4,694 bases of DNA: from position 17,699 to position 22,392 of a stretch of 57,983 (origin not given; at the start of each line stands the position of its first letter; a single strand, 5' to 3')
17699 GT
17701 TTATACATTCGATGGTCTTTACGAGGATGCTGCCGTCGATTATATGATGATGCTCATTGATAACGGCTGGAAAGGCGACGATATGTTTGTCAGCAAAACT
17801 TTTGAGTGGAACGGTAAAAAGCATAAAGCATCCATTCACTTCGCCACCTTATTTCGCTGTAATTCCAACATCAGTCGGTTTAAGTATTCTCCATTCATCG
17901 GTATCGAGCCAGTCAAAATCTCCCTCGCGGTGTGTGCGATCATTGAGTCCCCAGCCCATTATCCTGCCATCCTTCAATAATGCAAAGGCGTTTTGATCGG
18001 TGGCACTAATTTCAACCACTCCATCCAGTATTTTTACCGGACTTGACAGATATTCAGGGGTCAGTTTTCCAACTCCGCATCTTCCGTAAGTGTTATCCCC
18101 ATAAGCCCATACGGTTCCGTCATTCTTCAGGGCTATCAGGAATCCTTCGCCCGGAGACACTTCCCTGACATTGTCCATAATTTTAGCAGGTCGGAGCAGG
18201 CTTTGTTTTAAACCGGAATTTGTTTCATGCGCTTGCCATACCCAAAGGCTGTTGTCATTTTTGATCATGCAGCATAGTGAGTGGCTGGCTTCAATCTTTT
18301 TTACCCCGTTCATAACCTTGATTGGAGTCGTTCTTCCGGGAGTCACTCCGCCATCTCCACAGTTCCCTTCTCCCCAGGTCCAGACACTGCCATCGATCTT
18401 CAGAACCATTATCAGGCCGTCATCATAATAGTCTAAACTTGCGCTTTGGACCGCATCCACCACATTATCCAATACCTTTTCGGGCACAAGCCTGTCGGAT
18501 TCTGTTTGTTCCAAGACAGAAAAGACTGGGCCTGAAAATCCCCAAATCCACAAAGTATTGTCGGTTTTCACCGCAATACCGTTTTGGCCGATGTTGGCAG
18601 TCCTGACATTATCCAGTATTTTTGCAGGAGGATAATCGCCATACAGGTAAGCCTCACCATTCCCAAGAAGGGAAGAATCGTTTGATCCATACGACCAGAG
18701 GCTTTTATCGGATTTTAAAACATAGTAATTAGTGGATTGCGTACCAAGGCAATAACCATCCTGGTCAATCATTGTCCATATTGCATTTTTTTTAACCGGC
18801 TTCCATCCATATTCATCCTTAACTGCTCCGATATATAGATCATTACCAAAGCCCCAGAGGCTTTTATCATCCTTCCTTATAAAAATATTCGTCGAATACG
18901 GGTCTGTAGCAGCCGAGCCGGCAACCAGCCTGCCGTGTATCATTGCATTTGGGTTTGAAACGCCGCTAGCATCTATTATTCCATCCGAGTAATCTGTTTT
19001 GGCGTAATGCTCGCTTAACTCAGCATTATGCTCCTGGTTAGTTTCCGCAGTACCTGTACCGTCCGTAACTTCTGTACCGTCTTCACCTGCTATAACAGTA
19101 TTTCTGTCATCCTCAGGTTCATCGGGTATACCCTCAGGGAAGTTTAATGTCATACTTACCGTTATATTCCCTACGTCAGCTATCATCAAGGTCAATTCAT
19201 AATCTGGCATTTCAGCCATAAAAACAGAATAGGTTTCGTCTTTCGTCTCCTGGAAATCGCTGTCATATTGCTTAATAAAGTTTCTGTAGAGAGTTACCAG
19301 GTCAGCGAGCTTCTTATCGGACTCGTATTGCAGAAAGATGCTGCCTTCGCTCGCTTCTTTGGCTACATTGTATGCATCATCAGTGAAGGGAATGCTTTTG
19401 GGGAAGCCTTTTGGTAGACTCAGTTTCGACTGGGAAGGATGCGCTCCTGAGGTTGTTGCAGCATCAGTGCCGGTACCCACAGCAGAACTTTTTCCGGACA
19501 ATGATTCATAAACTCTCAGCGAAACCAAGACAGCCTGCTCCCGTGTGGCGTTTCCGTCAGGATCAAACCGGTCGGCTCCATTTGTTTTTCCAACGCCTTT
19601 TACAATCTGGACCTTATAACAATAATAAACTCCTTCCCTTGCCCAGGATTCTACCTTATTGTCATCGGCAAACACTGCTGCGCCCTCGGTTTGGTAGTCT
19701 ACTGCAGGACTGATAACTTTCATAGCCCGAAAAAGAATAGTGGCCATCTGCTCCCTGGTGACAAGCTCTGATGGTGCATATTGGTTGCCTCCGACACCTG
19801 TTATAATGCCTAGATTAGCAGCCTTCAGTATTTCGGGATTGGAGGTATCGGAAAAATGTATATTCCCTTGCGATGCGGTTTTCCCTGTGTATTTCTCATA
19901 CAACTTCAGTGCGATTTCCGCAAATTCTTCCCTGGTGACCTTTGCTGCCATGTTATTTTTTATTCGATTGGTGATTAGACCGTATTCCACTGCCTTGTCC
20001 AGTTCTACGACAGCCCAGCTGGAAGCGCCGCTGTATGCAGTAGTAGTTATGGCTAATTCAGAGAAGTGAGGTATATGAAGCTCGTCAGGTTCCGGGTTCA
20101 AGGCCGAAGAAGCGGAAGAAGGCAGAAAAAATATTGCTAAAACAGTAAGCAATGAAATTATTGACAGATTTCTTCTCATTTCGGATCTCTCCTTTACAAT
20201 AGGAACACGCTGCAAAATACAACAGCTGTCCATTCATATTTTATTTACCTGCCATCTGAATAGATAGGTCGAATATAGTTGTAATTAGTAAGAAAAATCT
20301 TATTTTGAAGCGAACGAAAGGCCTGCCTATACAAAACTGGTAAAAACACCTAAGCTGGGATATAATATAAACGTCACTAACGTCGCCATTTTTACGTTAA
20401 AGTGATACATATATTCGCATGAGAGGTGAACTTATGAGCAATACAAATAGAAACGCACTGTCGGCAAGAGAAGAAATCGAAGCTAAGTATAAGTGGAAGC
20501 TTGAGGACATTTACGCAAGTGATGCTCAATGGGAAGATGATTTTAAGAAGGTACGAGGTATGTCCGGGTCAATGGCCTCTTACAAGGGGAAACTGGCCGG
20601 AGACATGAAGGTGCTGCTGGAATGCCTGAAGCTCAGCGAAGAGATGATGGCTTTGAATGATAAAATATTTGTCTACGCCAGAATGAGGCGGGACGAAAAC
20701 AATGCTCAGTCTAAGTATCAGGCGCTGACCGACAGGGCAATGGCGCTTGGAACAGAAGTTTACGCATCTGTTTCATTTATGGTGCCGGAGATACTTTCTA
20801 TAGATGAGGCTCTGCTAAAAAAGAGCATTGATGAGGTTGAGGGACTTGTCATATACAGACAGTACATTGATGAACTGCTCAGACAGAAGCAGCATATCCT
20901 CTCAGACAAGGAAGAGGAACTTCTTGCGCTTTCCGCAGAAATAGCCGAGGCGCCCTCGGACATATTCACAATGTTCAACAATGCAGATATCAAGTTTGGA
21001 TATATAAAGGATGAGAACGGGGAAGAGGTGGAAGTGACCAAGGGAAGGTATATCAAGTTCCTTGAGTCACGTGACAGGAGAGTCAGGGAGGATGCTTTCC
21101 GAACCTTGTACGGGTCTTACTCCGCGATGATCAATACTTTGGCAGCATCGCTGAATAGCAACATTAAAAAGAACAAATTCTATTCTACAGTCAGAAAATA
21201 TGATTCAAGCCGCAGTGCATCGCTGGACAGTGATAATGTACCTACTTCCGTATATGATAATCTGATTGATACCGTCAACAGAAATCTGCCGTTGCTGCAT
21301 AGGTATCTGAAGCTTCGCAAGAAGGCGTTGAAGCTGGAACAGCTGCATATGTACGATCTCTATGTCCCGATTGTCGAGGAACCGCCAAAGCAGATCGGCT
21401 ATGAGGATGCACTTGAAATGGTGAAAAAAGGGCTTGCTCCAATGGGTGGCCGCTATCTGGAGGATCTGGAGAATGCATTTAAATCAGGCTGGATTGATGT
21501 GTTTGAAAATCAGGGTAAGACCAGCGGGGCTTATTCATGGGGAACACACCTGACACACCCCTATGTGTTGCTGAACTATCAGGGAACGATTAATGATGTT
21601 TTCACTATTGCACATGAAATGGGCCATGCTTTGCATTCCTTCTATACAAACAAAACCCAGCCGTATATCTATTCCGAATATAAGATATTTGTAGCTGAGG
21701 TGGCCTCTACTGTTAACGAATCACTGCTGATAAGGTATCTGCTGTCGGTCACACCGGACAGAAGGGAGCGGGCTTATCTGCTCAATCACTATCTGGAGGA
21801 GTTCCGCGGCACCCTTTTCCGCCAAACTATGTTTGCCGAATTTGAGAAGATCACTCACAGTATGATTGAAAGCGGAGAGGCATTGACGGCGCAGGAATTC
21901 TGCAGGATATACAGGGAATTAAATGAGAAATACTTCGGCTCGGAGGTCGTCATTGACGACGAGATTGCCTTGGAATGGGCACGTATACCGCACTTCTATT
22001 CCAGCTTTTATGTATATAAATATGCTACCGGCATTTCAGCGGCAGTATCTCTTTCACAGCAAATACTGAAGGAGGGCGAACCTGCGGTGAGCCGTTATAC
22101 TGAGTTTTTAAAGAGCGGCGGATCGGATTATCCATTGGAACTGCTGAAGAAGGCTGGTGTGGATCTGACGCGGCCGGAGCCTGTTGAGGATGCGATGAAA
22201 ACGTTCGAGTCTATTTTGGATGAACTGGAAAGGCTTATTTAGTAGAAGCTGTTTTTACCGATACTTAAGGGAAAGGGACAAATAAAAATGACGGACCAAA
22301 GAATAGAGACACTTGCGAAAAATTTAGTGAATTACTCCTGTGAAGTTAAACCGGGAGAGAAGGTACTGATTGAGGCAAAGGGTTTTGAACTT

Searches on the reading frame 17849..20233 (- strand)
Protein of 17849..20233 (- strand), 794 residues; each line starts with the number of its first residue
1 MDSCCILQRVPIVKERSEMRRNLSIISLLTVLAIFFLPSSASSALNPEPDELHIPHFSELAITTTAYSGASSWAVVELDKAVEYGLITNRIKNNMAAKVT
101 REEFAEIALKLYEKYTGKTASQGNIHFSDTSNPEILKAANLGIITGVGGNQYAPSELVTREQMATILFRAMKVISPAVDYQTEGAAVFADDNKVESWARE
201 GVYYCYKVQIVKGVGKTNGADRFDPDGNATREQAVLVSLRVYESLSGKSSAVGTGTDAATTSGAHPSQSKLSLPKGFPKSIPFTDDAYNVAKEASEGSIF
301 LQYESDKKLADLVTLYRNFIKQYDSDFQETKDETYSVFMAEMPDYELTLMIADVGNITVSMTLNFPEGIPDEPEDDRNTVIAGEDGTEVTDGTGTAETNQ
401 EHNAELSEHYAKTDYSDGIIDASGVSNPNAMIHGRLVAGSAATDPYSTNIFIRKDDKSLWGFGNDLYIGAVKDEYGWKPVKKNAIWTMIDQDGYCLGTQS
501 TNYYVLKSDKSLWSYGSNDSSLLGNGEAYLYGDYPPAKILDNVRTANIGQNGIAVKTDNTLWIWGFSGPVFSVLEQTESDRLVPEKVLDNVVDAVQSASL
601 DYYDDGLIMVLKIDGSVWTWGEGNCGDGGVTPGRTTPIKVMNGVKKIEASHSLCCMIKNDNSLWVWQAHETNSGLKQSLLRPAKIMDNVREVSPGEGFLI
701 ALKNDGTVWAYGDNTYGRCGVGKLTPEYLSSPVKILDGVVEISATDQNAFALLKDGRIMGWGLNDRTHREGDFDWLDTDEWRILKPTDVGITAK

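Call 69: search_protein_families(library=pfam, proteins=[window:17849-20233:-], max_evalue=0.00001)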
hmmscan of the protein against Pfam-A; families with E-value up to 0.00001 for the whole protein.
window:17849-20233:- (794 aa): 4 families
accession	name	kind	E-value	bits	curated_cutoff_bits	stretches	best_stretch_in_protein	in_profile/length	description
PF25390.1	WD40_RLD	-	2e-31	110.1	150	1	608-766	101-275/363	RCC1-like domain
PF13540.12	RCC1_2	-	4.7e-20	71.2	22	0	739-765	1-27/30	Regulator of chromosome condensation (RCC1) repeat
PF00395.25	SLH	-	1.1e-13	51.3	20.8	1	133-164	13-44/44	S-layer homology domain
PF00415.24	RCC1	-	1.7e-08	35.3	21.7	0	705-751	1-49/50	Regulator of chromosome condensation (RCC1) repeat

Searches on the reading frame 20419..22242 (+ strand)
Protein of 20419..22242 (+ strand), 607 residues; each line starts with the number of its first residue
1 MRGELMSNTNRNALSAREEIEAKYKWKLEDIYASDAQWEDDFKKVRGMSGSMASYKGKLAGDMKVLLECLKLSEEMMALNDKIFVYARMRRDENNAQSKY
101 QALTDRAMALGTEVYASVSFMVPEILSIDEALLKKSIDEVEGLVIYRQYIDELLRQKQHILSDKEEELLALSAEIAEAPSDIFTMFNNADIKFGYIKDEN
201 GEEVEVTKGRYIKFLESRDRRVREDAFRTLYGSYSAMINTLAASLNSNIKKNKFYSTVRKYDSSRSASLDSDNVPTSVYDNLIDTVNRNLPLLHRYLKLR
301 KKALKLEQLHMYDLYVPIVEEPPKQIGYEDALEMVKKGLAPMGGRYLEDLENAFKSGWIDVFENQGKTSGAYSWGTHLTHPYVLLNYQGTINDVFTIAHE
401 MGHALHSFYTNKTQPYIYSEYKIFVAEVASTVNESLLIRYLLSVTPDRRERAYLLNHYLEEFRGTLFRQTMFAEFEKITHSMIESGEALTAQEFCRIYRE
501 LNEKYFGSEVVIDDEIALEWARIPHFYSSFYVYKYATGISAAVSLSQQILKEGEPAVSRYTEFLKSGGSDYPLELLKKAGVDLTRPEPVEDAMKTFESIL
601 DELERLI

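Call 69: search_protein_families(library=pfam, proteins=[window:20419-22242:+], max_evalue=0.00001)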
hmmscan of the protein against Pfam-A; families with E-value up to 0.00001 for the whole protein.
window:20419-22242:+ (607 aa): 2 families
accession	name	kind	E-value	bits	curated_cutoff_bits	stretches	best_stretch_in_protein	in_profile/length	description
PF01432.26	Peptidase_M3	-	2.8e-83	281.2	27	1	215-594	3-456/457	Peptidase family M3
PF08439.15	Peptidase_M3_N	-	4.3e-22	78.6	25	1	124-193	1-70/70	Oligopeptidase F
